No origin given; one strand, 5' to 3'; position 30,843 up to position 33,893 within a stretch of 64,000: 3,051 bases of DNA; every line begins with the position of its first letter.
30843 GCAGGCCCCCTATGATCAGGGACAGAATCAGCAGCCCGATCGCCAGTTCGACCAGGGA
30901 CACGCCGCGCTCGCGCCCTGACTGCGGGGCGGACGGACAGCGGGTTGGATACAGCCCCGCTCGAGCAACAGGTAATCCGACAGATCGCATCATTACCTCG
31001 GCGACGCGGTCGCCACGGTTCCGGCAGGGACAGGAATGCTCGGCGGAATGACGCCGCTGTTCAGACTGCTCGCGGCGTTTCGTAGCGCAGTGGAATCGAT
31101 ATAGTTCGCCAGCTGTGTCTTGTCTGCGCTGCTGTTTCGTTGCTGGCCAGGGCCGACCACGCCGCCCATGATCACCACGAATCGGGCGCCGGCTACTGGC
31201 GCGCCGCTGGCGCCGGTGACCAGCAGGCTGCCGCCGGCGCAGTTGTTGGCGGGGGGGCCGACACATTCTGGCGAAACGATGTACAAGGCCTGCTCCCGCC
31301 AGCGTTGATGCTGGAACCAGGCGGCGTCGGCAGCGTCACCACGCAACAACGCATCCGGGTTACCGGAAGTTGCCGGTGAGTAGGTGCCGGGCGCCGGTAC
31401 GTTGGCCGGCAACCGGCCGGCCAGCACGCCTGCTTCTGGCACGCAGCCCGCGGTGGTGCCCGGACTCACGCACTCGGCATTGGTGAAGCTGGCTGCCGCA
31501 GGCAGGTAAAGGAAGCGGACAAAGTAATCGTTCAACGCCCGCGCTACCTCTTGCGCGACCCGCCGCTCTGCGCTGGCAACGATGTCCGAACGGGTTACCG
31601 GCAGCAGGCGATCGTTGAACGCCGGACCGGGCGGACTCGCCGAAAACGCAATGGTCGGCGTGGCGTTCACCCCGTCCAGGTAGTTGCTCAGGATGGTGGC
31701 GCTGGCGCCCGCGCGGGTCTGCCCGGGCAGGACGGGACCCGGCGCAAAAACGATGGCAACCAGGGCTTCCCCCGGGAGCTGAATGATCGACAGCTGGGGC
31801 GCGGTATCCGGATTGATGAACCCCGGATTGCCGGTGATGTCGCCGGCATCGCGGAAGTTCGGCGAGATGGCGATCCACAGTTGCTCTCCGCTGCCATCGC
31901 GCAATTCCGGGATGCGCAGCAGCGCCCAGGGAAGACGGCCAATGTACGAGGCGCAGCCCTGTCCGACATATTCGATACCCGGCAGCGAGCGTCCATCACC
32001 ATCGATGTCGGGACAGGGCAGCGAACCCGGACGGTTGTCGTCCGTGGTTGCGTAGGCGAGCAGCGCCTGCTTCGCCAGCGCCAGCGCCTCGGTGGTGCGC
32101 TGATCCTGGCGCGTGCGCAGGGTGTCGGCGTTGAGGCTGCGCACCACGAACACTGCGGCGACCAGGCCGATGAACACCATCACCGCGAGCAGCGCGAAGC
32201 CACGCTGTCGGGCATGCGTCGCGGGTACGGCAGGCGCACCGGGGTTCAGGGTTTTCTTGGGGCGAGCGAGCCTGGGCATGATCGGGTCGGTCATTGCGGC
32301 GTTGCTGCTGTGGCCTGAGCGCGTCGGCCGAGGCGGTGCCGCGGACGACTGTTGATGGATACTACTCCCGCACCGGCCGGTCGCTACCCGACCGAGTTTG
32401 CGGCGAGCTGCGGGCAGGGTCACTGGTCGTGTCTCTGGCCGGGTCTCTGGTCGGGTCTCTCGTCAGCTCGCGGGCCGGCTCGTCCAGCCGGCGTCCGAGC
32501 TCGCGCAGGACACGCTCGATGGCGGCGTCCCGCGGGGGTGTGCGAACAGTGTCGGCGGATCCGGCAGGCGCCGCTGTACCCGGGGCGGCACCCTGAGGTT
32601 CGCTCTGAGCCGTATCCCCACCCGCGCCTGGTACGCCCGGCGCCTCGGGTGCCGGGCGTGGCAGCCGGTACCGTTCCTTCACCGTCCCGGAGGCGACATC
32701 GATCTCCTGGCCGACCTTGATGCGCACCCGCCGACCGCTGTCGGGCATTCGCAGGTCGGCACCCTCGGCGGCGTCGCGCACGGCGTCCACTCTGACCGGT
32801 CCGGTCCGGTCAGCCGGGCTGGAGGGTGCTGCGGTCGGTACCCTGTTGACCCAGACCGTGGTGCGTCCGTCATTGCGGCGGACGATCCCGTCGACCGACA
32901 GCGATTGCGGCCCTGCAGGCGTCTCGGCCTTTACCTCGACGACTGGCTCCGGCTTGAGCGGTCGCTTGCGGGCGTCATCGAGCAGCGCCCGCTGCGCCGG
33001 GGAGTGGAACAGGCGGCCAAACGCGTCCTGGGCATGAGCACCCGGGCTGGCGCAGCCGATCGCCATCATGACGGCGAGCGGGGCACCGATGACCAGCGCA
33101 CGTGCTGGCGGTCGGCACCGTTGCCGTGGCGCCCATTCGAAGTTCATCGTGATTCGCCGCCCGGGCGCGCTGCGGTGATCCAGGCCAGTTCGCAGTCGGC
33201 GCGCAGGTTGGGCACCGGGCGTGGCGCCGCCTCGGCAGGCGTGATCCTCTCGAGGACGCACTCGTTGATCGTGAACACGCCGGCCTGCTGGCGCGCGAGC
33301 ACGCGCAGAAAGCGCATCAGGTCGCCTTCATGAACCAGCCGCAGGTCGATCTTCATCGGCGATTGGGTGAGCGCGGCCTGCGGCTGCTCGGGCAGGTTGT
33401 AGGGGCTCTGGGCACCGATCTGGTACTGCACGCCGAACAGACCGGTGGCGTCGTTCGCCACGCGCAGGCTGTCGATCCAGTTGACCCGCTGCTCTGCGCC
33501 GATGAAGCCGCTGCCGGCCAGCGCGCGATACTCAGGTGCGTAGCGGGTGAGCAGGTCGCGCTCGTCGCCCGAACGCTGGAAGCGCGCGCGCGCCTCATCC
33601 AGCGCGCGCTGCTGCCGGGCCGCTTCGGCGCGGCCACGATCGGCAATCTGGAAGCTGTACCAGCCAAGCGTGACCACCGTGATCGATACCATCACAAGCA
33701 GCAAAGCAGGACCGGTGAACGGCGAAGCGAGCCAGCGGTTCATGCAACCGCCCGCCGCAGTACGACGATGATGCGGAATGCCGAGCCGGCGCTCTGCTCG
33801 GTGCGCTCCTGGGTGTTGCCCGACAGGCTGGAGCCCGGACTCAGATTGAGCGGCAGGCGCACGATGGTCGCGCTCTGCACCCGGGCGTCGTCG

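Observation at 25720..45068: Compact MSHA-like type IV filament locus with non-canonical gene order and content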

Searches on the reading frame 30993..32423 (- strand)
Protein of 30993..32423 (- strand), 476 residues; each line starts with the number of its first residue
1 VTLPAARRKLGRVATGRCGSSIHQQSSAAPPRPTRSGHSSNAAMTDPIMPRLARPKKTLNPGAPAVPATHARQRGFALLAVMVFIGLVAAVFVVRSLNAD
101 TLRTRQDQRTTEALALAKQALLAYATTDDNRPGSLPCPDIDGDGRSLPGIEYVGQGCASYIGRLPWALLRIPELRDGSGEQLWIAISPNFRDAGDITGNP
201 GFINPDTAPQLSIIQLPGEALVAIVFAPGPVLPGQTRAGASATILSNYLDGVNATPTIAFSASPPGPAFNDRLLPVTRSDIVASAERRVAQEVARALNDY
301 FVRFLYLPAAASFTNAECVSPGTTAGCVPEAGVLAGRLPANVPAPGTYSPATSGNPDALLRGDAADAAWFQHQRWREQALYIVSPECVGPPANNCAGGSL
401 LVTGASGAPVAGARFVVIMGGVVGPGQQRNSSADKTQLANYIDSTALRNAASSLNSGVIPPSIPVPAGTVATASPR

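Call 4: search_protein_families(library=ncbifam, proteins=[window:30993-32423:-], max_evalue=0.01)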
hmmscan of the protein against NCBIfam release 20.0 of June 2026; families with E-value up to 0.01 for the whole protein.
window:30993-32423:- (476 aa): 0 families

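Call 5: search_protein_families(library=pfam, proteins=[window:30993-32423:-], max_evalue=0.01)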
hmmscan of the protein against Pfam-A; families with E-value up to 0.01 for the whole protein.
window:30993-32423:- (476 aa): 0 families

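Call 34: search_solved_structures(query=A2, max_evalue=10)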
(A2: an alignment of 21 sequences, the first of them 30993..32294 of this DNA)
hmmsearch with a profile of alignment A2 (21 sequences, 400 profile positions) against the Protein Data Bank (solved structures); distinct sequences matched with E-value up to 10: 9.
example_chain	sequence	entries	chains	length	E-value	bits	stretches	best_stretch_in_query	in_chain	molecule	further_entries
9pwq_A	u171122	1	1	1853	0.1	14.8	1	268-355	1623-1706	Proto-oncogene tyrosine-protein kinase ROS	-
9pvp_A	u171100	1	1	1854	0.1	14.8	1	268-355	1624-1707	Proto-oncogene tyrosine-protein kinase ROS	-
3mw8_A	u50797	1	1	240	0.31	13.2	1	292-372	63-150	Uroporphyrinogen-III synthase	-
2qfv_A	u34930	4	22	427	0.58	12.3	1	155-242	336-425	Isocitrate dehydrogenase [NADP]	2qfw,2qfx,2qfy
8zeh_B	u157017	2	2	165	0.72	12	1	46-82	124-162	Fucoxanthin chlorophyll a/c-binding protein Lhcq8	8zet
5f54_A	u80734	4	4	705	0.75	12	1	155-241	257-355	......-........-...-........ exonuclease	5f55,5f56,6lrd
8xls_5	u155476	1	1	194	0.93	11.6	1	46-82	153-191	Fucoxanthin chlorophyll a/c-binding protein Lhcq8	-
7tgg_A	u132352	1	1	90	1.1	11.4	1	10-75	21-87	Geopilin domain 1 protein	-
9egp_A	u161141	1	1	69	1.2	11.2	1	14-67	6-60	Geopilin domain 1 protein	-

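Call 42: search_protein_families(library=pfam, proteins=[window:30993-32294:-], max_evalue=10)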
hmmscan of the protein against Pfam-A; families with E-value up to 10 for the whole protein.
window:30993-32294:- (433 aa): 1 family
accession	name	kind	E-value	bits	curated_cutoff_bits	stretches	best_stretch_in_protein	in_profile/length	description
PF15486.11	DUF4644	-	0.055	13.7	27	1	327-411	42-122/161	Domain of unknown function (DUF4644)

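Call 48: find_homologous_proteins(query=window:30993-32294:-, max_evalue=0.001)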
Query window:30993-32294:- (433 aa): 309 proteins with E <= 0.001 among 8000 candidates; the best 120 are listed.
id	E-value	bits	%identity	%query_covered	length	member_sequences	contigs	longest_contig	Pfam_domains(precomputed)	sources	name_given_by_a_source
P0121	7.5e-282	953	100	100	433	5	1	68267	-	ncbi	-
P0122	1.7e-165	569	63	94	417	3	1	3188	-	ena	-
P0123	1.1e-145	504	61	94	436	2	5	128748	-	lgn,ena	-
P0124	1.2e-144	501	60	93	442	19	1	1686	-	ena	-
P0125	8.3e-142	491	59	93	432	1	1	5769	-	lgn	-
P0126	1.5e-140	487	59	95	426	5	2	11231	-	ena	-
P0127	1.5e-140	487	59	92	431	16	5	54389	-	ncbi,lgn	ncbi:MAG: hypothetical protein ACK5T2_09380 [bacterium]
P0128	3.6e-140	486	58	92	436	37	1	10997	-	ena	-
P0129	1.6e-139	484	59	94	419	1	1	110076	-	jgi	-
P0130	2.6e-136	473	59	94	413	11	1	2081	-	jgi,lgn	jgi:hypothetical protein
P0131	3.6e-135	470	58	93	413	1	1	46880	-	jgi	-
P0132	2.0e-133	464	58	94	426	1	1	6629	-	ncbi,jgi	jgi:hypothetical protein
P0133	5.4e-133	462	57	93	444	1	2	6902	-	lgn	-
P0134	8.6e-133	462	57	95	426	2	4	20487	-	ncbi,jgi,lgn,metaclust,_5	metaclust:\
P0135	5.8e-132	459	54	98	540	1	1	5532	-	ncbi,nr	ncbi:MAG: hypothetical protein H7125_08580 [Proteobacteria bacterium]|nr:hypothetical protein [Burkh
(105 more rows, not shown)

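Call 57: predict_structure(alignment_id=A6)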
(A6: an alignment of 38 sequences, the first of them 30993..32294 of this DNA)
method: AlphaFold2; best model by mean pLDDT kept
length: 433 residues; sequences in the alignment: 38
mean_pLDDT: 88.1   pTM: 0.83
mean pLDDT of the five models: 88.1, 87.0, 85.7, 85.7, 84.2
residues with pLDDT >= 90: 306; 70-90: 78; 50-70: 33; < 50: 16
segments of 3 or more residues with pLDDT < 50: 1-3, 24-26
pLDDT, mean of each block of 10 residues (from residue 1): 47 50 51 85 93 90 96 98 90 96 93 95 97 97 95 73 94 93 96 91 94 95 92 96 94 93 94 86 91 91 70 76 68 95 85 91 93 96 93 95 96 97 94 72
secondary structure, 60 per line:
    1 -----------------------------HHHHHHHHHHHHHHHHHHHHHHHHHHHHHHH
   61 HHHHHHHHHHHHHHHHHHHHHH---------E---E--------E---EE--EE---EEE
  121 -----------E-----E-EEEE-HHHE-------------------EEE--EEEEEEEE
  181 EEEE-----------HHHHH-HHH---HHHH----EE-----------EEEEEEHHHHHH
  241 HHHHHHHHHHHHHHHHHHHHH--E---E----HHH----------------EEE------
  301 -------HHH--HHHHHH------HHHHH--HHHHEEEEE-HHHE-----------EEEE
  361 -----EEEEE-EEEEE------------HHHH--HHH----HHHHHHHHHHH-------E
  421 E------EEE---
elements in order: H30-82 E118-120 E140-143 E168-170 E173-184 H196-200 H208-211 E229-234 H235-261 E292-294 H313-318 H325-329 H332-335 E336-340 E357-360 E366-370 E372-376 H389-392 H402-412 E428-430
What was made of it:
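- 30993..32294 (-): p10: large pilin-like protein without Glu5 and with a globular domain unlike any solved structure (probable tip or priming subunit). AF2 gives pLDDT 88.1 and pTM 0.83 (call 57).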

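Call 60: fold_search(model_id=the predicted structure, library=pdb)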
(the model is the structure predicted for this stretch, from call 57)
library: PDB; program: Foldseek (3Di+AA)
matches with E <= 10: 1; with E <= 0.001: 0
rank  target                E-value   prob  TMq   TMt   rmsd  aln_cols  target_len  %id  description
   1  1e0f_E                9.5e+00  0.00  0.05  0.07   8.7        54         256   11  Crystal structure of the human alpha-thrombin-haemadin complex: an exosite II-binding inhibitor (released 2000-11-03)
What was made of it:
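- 30993..32294 (-): Foldseek against the PDB finds no real match (call 60).
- On Type II secretion system: The p10 model has no GspK match (call 60).
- Closest known: Type II secretion systems with the ExeA/ExeB. Different: The Glu5-less protein does not have the GspK fold (call 60).
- p10 has no structural relative (call 60), so the tip-complex role rests on position and on its pilin-like N-terminus. The p10 model does not match GspK or any other PDB chain (call 60). The p10 globular domain has no PDB fold match (call 60).
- Tried and rejected: Foldseek of the p10 model against the PDB gave no match, so the GspK label was dropped (call 60).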

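Call 66: list_cluster_members(proteins=[P0121, P0001])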
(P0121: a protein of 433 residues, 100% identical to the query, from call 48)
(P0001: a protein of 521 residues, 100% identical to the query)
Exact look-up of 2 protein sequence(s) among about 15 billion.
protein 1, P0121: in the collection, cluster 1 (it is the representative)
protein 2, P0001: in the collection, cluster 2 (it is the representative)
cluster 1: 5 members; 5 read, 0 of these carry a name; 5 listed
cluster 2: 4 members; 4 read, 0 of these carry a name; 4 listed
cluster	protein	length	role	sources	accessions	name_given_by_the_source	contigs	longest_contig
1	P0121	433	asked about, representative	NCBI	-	-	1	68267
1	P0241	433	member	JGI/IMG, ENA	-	-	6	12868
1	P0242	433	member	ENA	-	-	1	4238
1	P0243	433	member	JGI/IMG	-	-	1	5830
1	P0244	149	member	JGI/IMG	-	-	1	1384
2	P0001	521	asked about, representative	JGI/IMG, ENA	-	-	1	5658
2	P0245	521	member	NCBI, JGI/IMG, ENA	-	-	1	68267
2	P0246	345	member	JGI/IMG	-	-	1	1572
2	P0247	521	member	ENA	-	-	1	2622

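Call 67: find_encoding_contigs(protein=P0121, flank=1000, max_places=3)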
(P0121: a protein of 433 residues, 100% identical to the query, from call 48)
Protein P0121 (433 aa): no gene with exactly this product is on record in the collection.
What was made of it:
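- Tried and rejected: Exact look-ups of the window proteins gave no source name or contig record (calls 66, 67), so the organism is known only as a Burkholiales-type MAG by its relatives.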

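Call 93: search_protein_representatives(alignment_id=A6)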
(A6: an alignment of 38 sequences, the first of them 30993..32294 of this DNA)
Query: 38 sequences, 398 profile positions. Proteins with E-value up to 0.001 (for the whole library): 5542; up to 1e-10: 3463; up to 1e-30: 2322. The best 150 are listed.
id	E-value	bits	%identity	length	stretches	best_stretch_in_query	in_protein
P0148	2.4e-143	494.4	-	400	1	11-398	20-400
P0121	3.4e-139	480.7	-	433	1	10-396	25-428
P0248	1.7e-131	455.4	-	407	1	14-398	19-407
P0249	8.2e-131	453.2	-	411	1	8-394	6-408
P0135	1.1e-129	449.5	-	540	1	7-389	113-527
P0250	5.2e-127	440.7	-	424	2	7-319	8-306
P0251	1.2e-125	436.1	-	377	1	12-398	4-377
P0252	8.5e-122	423.5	-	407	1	1-398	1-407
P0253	9.8e-119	413.4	-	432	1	10-394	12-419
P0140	1.2e-118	413.1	-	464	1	6-396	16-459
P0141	2.7e-118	411.9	-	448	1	7-394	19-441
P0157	3.5e-118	411.6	-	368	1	1-355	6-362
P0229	1.9e-117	409.2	-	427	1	5-378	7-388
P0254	6.8e-116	404.0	-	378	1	10-395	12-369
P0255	1.5e-114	399.6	-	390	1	9-397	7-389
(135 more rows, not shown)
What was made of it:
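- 30993..32294 (-): A profile search finds 2322 clusters at E<=1e-30 among 1.84 billion representatives, a count that may include p11-type paralogues (call 93).
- The p10/p11 family is large and unannotated: 2322 clusters at E<=1e-30 (call 93).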

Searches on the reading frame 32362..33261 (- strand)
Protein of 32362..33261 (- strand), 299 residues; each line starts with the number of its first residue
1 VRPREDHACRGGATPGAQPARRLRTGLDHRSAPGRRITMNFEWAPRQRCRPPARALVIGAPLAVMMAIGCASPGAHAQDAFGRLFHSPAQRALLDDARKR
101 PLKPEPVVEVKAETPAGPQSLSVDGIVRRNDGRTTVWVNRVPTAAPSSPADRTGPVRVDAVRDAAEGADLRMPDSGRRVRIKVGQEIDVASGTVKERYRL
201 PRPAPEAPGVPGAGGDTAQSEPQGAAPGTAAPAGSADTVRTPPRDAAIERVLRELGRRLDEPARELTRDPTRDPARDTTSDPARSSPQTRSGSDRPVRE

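Call 4: search_protein_families(library=ncbifam, proteins=[window:32362-33261:-], max_evalue=0.01)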
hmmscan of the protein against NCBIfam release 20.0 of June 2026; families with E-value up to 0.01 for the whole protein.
window:32362-33261:- (299 aa): 0 families

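Call 5: search_protein_families(library=pfam, proteins=[window:32362-33261:-], max_evalue=0.01)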
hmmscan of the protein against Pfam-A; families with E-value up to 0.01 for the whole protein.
window:32362-33261:- (299 aa): 0 families

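Call 42: search_protein_families(library=pfam, proteins=[window:32362-33147:-], max_evalue=10)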
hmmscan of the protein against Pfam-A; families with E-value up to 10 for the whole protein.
window:32362-33147:- (261 aa): 0 families

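Call 47: search_solved_structures(query=A5, max_evalue=10)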
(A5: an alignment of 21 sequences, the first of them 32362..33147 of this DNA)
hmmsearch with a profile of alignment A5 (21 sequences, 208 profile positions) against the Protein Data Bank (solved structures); distinct sequences matched with E-value up to 10: 3.
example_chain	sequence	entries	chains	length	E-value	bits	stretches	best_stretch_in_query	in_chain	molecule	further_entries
9e9c_P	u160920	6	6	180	0.31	13.8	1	68-111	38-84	Large ribosomal subunit protein uL18m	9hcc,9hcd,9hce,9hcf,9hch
9hcg_P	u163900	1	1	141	0.84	12.4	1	74-112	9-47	Large ribosomal subunit protein uL18m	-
4ql5_A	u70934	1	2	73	1.4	11.6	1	123-157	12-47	Translation initiation factor IF-1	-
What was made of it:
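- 32362..33147 (-): p9: secreted periplasmic protein in the PilP/GspC/MshK position. There are no family or PDB hits (calls 42, 47).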

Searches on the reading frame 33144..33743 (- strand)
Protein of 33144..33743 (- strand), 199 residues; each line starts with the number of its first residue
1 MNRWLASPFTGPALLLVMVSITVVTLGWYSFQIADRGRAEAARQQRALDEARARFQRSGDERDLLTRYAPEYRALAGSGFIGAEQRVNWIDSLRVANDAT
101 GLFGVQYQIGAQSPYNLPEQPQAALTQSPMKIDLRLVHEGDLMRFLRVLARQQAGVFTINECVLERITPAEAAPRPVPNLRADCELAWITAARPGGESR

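Call 4: search_protein_families(library=ncbifam, proteins=[window:33144-33743:-], max_evalue=0.01)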
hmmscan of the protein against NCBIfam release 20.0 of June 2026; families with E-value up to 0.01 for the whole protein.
window:33144-33743:- (199 aa): 0 families

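Call 5: search_protein_families(library=pfam, proteins=[window:33144-33743:-], max_evalue=0.01)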
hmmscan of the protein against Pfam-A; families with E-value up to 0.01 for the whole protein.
window:33144-33743:- (199 aa): 0 families

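Call 42: search_protein_families(library=pfam, proteins=[window:33144-33743:-], max_evalue=10)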
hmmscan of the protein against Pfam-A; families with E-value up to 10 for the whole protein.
window:33144-33743:- (199 aa): 0 families

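Call 46: search_solved_structures(query=A4, max_evalue=10)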
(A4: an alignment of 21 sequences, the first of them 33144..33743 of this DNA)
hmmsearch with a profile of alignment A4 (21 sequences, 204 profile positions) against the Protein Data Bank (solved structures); distinct sequences matched with E-value up to 10: 6.
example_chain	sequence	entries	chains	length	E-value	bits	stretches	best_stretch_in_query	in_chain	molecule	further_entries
8g60_LL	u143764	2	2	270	0.015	17.9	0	72-106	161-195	eL13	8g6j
11hv_13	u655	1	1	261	0.048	16.3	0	75-106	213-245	Large ribosomal subunit protein eL13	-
11iq_13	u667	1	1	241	0.1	15.2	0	81-106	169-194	Large ribosomal subunit protein eL13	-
6sw2_A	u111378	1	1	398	1.5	11.4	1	133-170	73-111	Probable FAD-dependent monooxygenase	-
2x3n_A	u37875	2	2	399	1.5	11.4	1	133-170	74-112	PROBABLE FAD-DEPENDENT MONOOXYGENASE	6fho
9h3g_AO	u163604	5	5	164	4.7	9.8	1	21-80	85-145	Large ribosomal subunit protein eL24z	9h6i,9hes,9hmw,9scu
